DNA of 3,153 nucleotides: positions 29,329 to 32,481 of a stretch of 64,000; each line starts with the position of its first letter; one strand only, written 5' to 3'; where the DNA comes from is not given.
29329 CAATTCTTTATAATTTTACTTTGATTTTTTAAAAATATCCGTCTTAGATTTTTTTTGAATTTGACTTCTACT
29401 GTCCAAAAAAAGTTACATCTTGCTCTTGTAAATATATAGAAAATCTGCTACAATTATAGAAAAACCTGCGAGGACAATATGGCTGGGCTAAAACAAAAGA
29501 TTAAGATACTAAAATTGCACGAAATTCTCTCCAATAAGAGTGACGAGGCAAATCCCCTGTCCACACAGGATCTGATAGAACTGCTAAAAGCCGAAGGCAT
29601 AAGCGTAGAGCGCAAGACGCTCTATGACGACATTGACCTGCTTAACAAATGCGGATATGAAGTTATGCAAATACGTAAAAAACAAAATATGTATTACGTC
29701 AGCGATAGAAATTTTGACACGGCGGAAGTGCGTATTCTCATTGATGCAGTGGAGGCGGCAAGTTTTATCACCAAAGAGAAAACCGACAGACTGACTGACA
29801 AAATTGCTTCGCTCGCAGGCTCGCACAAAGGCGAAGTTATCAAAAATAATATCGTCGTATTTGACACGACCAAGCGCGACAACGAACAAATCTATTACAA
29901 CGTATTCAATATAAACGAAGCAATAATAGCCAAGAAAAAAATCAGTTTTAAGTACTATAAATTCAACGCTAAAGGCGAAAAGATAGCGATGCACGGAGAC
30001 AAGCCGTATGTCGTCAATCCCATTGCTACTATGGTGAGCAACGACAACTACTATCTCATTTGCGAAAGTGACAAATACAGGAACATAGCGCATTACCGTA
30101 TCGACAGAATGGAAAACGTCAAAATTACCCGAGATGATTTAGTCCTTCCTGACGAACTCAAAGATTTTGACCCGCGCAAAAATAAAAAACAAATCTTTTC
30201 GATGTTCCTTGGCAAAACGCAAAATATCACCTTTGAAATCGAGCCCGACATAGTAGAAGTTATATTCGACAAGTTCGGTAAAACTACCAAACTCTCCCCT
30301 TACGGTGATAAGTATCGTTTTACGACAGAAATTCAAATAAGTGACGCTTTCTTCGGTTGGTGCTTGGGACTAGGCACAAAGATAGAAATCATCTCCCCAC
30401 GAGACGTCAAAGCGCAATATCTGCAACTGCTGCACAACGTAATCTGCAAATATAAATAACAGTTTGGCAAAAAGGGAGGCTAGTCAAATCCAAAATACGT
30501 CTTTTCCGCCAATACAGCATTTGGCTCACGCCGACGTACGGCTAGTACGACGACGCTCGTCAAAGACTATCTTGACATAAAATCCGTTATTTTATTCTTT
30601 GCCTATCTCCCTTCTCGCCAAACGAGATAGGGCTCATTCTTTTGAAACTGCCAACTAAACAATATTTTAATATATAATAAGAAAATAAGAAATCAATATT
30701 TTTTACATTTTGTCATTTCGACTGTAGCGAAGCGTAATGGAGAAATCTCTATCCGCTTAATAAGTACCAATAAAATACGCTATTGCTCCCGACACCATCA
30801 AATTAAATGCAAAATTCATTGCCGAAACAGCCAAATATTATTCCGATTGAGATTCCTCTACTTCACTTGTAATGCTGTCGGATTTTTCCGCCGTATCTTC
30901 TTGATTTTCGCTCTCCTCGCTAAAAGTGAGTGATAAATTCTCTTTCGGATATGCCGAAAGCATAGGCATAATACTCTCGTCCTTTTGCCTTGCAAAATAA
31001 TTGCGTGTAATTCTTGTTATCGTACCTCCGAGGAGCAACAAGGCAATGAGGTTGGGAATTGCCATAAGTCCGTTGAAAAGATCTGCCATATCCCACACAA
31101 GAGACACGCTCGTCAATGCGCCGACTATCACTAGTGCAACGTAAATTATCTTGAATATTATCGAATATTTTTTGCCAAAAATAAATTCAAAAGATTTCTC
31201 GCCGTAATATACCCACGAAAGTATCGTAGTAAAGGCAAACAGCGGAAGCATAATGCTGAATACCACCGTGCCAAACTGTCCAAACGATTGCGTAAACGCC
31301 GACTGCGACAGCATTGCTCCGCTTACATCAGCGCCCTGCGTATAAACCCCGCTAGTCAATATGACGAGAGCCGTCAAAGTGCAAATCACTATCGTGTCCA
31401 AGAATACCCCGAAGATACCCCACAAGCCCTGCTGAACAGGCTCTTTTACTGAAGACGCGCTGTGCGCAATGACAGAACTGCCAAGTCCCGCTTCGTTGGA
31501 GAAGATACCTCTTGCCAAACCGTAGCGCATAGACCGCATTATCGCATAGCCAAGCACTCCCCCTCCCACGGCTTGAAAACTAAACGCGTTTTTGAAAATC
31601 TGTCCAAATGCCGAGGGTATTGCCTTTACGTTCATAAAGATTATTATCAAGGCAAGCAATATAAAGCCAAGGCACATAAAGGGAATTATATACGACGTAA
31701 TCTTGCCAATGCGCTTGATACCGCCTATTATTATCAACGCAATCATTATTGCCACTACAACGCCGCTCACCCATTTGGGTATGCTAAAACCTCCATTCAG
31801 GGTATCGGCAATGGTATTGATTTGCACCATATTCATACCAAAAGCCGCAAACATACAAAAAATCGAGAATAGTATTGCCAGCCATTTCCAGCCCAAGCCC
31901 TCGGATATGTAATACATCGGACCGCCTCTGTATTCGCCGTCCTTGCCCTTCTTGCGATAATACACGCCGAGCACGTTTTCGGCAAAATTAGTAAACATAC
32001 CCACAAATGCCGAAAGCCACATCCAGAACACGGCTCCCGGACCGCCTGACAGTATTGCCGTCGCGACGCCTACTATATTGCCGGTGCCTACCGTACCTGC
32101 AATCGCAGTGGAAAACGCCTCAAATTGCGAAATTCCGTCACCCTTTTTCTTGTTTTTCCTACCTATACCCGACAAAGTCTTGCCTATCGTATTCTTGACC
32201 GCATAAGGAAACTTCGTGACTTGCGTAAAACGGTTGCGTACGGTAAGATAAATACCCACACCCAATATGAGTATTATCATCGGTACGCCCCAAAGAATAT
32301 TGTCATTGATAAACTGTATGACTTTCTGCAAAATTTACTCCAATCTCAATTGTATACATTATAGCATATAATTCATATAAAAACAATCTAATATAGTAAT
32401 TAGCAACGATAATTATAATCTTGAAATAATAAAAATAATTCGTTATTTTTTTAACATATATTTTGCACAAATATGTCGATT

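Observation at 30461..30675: ~215-nt hairpin-rich element at gene 3' ends: two copies plus a diverged third (candidate new structured RNA or MITE)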

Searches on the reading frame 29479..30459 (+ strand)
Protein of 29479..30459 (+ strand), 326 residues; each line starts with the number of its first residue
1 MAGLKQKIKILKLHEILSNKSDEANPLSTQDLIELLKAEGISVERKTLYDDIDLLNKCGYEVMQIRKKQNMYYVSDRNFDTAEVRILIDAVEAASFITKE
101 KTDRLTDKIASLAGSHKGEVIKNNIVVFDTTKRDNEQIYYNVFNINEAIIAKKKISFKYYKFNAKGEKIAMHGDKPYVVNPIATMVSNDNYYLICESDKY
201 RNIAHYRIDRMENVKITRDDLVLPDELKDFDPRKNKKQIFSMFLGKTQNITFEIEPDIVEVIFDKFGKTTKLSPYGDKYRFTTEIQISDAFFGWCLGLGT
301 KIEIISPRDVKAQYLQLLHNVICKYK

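Call 15: search_protein_families(library=pfam, proteins=[window:29479-30459:+])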
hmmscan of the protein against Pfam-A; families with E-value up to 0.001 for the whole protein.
window:29479-30459:+ (326 aa): 2 families
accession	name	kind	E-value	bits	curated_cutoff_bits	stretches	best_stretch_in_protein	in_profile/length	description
PF13280.12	WYL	-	6.7e-10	39.3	21.8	1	144-216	5-70/70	WYL domain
PF25583.1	WCX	-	8.3e-05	23.3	23.9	1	249-319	4-73/76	WCX domain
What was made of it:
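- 29479..30459 (+): Host gene of copy L, a WYL/WCX-domain regulator. The element begins 2 nt after its stop codon. Pfam WYL 6.7e-10 and WCX 8.3e-5 (call 15).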

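Call 26: find_encoding_contigs(protein=window:29479-30459:+, flank=3000, max_places=10)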
Protein window:29479-30459:+ (326 aa): no gene with exactly this product is on record in the collection.
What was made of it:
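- Tried and rejected: Not on record (call 26).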

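Call 52: find_homologous_proteins(query=window:29479-30459:+, max_evalue=1e-60)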
Query window:29479-30459:+ (326 aa): 434 proteins with E <= 1e-60 among 2215 candidates; the best 120 are listed.
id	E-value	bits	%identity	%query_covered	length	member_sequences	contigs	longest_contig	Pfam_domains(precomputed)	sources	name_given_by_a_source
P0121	5.3e-200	681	94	100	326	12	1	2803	PF13280.13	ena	-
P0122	6.2e-200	681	94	100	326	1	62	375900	PF13280.13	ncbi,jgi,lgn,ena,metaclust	metaclust:\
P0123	1.6e-193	660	90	100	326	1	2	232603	PF13280.13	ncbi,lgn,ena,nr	ncbi:MAG: WYL domain-containing protein [Clostridia bacterium]|nr:WYL domain-containing protein [Clo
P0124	7.4e-192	654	89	100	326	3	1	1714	PF16902.12,PF13280.13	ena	-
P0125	1.6e-189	647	88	100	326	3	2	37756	PF13280.13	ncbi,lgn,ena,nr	ncbi:MAG: transcriptional regulator [Clostridia bacterium]|nr:transcriptional regulator [Clostridia 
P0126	1.9e-179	614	84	100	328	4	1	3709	PF13280.13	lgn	-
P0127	2.9e-179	613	84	100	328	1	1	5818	PF13280.13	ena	-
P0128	3.2e-179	613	83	100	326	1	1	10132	PF13280.13,PF25583.2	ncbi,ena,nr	ncbi:MAG: transcriptional regulator [Clostridia bacterium]|nr:transcriptional regulator [Clostridia 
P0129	6.6e-179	612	88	93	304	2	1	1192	PF13280.13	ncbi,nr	ncbi:MAG: WYL domain-containing protein, partial [Clostridia bacterium]|nr:WYL domain-containing pro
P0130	2.8e-177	606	82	100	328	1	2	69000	PF13280.13,PF25583.2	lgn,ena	-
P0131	6.2e-177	605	83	100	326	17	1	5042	PF13280.13,PF25583.2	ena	-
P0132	4.1e-175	599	83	100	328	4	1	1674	PF13280.13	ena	-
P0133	2.0e-167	574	78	100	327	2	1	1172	PF13280.13,PF25583.2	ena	-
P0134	1.6e-163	561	77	100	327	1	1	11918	PF13280.13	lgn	-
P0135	6.6e-163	559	75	100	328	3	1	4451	PF13280.13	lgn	-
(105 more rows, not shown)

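Call 53: find_encoding_contigs(protein=P0122, flank=1500, max_places=6)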
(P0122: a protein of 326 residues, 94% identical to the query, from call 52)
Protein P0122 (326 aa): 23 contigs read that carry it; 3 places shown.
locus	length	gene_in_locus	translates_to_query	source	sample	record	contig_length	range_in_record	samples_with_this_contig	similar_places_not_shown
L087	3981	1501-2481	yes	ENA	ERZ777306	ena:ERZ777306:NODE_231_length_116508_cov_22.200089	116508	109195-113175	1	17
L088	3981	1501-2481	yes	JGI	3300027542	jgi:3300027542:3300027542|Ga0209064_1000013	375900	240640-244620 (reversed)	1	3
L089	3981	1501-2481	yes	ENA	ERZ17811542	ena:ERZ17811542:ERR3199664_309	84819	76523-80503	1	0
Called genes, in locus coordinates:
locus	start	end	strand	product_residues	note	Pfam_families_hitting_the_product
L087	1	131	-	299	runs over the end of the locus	PF01522:Polysacc_deac_1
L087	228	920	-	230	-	PF01520:Amidase_3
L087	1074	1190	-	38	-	-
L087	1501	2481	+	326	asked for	PF13280:WYL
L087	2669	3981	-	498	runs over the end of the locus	PF01235:Na_Ala_symp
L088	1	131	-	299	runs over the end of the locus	PF01522:Polysacc_deac_1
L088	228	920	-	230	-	PF01520:Amidase_3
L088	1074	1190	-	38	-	-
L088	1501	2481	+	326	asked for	PF13280:WYL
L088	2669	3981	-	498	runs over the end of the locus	PF01235:Na_Ala_symp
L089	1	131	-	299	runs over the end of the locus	PF01522:Polysacc_deac_1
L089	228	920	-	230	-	PF01520:Amidase_3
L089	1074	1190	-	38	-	-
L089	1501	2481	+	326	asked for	PF13280:WYL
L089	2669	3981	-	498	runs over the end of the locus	PF01235:Na_Ala_symp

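Call 54: find_encoding_contigs(protein=P0123, flank=1500, max_places=2)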
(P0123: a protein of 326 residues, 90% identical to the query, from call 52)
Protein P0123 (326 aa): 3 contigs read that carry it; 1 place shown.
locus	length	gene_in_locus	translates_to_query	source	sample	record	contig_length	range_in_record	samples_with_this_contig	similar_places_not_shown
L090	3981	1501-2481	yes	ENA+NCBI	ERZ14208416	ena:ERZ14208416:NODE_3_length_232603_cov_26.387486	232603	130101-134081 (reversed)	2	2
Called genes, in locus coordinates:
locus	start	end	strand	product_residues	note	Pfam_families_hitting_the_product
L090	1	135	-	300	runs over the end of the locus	PF01522:Polysacc_deac_1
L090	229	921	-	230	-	PF01520:Amidase_3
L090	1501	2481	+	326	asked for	PF13280:WYL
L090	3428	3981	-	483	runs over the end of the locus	PF01235:Na_Ala_symp, PF13520:AA_permease_2 (weak)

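Call 55: find_encoding_contigs(protein=P0125, flank=1500, max_places=2)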
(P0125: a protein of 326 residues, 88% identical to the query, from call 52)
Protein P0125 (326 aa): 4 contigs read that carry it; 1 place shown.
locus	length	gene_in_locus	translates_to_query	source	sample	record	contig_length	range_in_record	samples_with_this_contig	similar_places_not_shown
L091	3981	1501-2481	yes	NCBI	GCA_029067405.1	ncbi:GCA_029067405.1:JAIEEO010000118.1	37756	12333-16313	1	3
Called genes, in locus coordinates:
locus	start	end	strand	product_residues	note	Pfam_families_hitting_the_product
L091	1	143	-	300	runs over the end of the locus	PF01522:Polysacc_deac_1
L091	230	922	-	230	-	PF01520:Amidase_3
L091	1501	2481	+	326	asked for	PF13280:WYL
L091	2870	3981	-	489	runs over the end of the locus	PF01235:Na_Ala_symp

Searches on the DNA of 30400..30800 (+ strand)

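Call 8: search_rna_families(source=window, start=30400, end=30800, threshold=evalue, max_evalue=10, show_alignments=3)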
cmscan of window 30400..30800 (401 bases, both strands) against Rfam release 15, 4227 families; matches with E-value up to 10: 3.
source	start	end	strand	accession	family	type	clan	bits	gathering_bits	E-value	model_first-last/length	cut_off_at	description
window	30454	30629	-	RF04160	MIR868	Gene; miRNA;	-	29.8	200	0.0005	1-194/194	no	MIR868 microRNA precursor family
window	30558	30626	-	RF01625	ceN28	Gene; snRNA; snoRNA; CD-box;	-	15.1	70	2.3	1-88/88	no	Caenorhabditis snoRNA ceN28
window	30531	30576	-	RF01412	BsrG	Gene; sRNA;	-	9.2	55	8.5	1-259/259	no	BsrG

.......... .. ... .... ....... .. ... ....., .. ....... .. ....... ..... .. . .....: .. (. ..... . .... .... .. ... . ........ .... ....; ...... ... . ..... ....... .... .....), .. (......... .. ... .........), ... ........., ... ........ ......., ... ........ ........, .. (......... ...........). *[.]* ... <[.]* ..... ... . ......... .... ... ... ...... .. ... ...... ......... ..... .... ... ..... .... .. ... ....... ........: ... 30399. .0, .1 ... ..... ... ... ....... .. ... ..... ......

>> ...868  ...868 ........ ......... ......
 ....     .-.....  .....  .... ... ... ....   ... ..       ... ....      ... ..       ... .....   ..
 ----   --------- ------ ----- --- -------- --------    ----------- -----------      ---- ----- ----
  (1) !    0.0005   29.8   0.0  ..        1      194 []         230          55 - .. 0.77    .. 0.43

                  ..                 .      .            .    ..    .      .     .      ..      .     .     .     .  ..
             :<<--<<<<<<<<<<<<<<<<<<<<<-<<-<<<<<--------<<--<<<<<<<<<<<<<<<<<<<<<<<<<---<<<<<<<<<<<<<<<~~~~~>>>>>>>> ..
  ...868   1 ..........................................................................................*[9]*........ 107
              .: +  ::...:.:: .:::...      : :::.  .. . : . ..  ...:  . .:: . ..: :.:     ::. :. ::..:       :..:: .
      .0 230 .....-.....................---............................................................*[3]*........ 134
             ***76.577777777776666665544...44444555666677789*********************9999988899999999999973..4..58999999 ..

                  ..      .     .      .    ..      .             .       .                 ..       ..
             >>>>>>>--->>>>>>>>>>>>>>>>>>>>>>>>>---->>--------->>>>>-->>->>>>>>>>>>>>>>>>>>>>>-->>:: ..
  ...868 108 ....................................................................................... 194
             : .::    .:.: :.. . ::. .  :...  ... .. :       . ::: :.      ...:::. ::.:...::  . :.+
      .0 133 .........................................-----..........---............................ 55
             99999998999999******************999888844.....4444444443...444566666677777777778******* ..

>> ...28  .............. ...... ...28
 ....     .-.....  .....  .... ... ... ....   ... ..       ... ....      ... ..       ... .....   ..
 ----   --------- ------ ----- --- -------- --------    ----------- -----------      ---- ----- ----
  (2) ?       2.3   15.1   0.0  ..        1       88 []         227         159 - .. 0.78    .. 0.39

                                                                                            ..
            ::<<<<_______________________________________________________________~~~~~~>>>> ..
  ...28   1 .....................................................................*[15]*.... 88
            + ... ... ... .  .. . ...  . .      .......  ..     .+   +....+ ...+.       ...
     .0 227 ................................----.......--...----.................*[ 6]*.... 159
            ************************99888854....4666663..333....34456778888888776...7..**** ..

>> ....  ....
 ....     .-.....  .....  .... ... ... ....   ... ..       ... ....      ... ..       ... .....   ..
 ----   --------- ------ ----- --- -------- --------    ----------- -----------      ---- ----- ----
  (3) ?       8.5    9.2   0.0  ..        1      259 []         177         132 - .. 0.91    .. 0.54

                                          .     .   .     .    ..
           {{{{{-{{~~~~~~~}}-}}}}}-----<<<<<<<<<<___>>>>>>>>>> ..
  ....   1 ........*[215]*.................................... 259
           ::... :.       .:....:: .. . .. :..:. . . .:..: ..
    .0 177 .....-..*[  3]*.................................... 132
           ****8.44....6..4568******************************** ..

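Call 58: search_dna_similar(query=window:30455-30680:+, collection=plasmids, mode=distant, max_evalue=0.001)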
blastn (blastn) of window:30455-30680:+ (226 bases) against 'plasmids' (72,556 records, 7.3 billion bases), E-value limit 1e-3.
No match.

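Call 59: search_dna_similar(query=window:30455-30680:+, collection=phages, mode=distant, max_evalue=0.001)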
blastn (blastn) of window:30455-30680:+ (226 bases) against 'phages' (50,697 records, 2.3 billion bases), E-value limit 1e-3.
No match.

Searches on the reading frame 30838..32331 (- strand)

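Call 15: search_protein_families(library=pfam, proteins=[window:30838-32331:-])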
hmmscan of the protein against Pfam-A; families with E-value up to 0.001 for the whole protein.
window:30838-32331:- (497 aa): 2 families
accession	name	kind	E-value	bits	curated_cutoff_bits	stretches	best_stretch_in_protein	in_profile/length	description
PF01235.23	Na_Ala_symp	-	4.3e-148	494.2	24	1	59-453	5-387/392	Sodium:alanine symporter family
PF13520.12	AA_permease_2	-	2.2e-05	24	27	1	67-376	1-294/427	Amino acid permease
